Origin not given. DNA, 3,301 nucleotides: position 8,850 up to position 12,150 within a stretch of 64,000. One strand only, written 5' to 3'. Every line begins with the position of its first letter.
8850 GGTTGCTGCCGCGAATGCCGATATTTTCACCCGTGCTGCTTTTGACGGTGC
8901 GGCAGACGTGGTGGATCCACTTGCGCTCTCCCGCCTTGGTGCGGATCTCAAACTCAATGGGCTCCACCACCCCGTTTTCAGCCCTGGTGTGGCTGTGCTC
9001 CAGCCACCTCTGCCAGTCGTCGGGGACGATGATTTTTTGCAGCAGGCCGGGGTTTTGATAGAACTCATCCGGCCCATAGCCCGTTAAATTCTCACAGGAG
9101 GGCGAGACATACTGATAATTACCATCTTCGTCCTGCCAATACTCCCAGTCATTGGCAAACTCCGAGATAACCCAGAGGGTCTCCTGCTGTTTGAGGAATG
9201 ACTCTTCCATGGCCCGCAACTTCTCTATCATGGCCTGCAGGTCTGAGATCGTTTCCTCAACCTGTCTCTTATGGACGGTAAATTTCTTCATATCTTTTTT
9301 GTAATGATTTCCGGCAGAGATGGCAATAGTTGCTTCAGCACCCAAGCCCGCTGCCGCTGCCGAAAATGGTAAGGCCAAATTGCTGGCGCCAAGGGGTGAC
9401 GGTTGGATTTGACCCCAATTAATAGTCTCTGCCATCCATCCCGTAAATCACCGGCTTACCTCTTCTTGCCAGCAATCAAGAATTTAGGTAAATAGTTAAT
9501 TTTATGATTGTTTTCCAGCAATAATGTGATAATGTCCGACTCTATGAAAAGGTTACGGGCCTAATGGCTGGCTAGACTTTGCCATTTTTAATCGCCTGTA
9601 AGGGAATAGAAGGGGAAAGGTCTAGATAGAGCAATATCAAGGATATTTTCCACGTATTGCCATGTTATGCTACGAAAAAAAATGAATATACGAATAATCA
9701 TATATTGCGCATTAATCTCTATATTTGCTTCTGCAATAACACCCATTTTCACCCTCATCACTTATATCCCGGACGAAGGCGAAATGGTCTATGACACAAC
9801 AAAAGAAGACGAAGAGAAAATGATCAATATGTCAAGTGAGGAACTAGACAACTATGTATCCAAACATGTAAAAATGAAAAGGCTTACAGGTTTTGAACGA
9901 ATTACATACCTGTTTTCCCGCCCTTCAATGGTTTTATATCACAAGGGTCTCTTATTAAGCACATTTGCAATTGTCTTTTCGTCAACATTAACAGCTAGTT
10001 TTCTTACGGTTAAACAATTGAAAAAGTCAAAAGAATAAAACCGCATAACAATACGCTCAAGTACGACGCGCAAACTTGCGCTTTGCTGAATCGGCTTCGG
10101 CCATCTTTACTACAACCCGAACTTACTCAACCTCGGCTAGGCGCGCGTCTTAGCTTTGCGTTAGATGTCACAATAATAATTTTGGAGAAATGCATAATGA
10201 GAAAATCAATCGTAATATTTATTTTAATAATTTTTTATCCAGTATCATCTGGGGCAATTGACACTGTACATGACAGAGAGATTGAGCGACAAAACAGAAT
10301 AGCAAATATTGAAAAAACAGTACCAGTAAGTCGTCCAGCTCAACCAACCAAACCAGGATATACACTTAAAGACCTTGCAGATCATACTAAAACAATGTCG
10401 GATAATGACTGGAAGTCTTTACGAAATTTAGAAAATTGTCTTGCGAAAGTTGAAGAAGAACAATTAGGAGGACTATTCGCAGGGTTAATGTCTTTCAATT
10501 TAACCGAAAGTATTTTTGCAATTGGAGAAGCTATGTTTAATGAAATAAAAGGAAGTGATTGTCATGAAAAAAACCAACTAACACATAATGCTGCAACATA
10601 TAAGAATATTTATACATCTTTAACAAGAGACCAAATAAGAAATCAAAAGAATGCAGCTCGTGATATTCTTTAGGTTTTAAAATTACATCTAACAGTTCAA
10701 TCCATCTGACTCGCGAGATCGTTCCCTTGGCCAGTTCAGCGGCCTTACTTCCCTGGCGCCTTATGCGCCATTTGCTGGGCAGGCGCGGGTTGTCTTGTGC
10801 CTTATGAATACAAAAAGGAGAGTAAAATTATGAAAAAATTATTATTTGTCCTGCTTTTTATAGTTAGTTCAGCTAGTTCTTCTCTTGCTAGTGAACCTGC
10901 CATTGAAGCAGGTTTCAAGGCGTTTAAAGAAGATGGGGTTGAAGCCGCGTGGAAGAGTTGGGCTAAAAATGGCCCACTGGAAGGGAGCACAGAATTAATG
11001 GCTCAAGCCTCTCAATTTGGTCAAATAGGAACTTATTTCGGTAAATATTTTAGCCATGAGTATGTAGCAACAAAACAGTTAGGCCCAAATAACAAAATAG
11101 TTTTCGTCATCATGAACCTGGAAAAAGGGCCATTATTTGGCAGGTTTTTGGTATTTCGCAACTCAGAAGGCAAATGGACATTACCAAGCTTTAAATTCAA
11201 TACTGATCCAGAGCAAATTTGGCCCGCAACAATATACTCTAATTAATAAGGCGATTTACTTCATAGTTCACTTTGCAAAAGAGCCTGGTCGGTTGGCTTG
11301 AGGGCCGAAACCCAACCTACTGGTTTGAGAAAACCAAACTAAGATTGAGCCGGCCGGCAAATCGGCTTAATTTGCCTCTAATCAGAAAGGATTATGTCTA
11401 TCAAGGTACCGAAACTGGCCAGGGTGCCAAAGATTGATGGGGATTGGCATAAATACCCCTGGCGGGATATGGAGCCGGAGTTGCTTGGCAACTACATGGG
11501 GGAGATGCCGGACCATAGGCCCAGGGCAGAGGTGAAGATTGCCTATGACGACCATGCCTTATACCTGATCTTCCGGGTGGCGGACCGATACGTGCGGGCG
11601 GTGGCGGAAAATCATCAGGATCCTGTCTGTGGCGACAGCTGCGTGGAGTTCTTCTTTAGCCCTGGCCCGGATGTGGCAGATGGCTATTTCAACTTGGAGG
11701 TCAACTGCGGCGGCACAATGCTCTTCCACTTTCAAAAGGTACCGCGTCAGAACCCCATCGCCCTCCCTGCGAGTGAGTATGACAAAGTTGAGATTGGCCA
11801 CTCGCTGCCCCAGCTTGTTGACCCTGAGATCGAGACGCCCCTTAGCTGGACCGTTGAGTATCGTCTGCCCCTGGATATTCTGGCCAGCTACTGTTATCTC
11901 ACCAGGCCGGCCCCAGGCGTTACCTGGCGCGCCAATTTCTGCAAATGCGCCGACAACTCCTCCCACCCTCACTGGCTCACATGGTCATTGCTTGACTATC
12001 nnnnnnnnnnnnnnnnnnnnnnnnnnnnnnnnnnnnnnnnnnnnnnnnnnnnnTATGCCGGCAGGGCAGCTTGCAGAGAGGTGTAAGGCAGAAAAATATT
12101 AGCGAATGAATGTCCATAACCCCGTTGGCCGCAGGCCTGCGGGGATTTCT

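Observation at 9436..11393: AT-rich islet of three orphan ORFs separated by integron attC-like sites, with no integrase in the window (CALIN-like)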

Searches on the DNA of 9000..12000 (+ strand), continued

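Call 99: search_dna_similar(query=window:9436-11393:+, collection=plasmids, mode=distant, max_rows=10, max_evalue=0.001)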
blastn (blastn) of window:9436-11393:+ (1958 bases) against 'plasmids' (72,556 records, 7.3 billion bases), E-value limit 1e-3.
No match.

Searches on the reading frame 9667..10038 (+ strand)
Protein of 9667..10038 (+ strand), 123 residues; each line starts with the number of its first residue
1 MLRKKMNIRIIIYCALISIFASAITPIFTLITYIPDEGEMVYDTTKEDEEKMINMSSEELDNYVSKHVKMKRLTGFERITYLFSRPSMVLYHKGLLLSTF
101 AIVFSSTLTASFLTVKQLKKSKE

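Call 11: search_protein_families(library=pfam, proteins=[window:9667-10038:+], max_evalue=0.1)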
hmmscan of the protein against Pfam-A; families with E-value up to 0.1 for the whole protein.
window:9667-10038:+ (123 aa): 3 families
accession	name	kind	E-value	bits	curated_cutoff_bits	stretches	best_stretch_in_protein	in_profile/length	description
PF13858.11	DUF4199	-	0.0079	17.1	32.3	1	11-112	67-162/165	Protein of unknown function (DUF4199)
PF17018.10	MICSWaP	-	0.046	13.8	27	1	29-81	3-55/195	Spore wall protein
PF15337.11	Vasculin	-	0.096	14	27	0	39-96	17-73/97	Vascular protein family Vasculin-like 1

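Call 52: find_homologous_proteins(query=window:9667-10038:+)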
Query window:9667-10038:+: 10 candidates shared short words with the query, none scored E <= 0.001.

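Call 79: search_protein_families(library=padloc, proteins=[window:9667-10038:+], max_evalue=0.01)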
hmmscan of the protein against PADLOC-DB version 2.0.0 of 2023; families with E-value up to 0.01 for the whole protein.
window:9667-10038:+ (123 aa): 0 families

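Call 80: search_protein_families(library=ncbifam, proteins=[window:9667-10038:+], max_evalue=0.01)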
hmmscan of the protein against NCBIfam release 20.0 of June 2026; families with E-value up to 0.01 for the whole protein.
window:9667-10038:+ (123 aa): 0 families

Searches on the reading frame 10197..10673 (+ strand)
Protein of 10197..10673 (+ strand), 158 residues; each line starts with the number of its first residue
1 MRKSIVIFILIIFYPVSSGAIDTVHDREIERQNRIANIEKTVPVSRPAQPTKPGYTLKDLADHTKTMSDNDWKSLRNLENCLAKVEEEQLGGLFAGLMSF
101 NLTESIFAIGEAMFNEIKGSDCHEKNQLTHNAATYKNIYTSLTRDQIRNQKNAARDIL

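Call 11: search_protein_families(library=pfam, proteins=[window:10197-10673:+], max_evalue=0.1)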
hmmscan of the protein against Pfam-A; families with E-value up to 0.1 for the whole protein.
window:10197-10673:+ (158 aa): 1 family
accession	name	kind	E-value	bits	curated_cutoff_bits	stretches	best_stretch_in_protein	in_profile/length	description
PF05400.18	FliT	-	0.099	13.9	29.5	0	18-52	7-43/85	Flagellar protein FliT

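Call 49: find_homologous_proteins(query=window:10197-10673:+)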
Query window:10197-10673:+ (158 aa): 1 proteins with E <= 0.001 among 15 candidates.
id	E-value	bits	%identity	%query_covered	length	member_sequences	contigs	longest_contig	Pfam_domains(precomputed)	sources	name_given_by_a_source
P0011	4.4e-99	346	100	100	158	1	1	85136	-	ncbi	ncbi:MAG: hypothetical protein ABFR97_04265 [Thermodesulfobacteriota bacterium]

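Call 58: search_protein_representatives(protein=window:10197-10673:+)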
Query: 158 residues. Proteins with E-value up to 0.001 (for the whole library): 6; up to 1e-10: 3; up to 1e-30: 1. The best 6 are listed.
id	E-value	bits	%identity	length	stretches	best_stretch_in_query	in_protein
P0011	1.4e-99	346.3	100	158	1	1-158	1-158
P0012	1.1e-13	67.8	28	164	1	5-157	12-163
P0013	2.7e-12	63.2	30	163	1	7-153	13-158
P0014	2.0e-07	47.4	44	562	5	34-73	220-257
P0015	2.1e-04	37.6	45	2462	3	41-73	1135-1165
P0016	3.1e-04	37.1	30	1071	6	30-88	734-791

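Call 79: search_protein_families(library=padloc, proteins=[window:10197-10673:+], max_evalue=0.01)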
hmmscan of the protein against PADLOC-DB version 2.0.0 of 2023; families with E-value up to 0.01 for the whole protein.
window:10197-10673:+ (158 aa): 0 families

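Call 80: search_protein_families(library=ncbifam, proteins=[window:10197-10673:+], max_evalue=0.01)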
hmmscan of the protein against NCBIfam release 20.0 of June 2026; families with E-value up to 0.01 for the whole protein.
window:10197-10673:+ (158 aa): 0 families

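Call 91: find_encoding_contigs(protein=P0011, flank=10000, max_places=4)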
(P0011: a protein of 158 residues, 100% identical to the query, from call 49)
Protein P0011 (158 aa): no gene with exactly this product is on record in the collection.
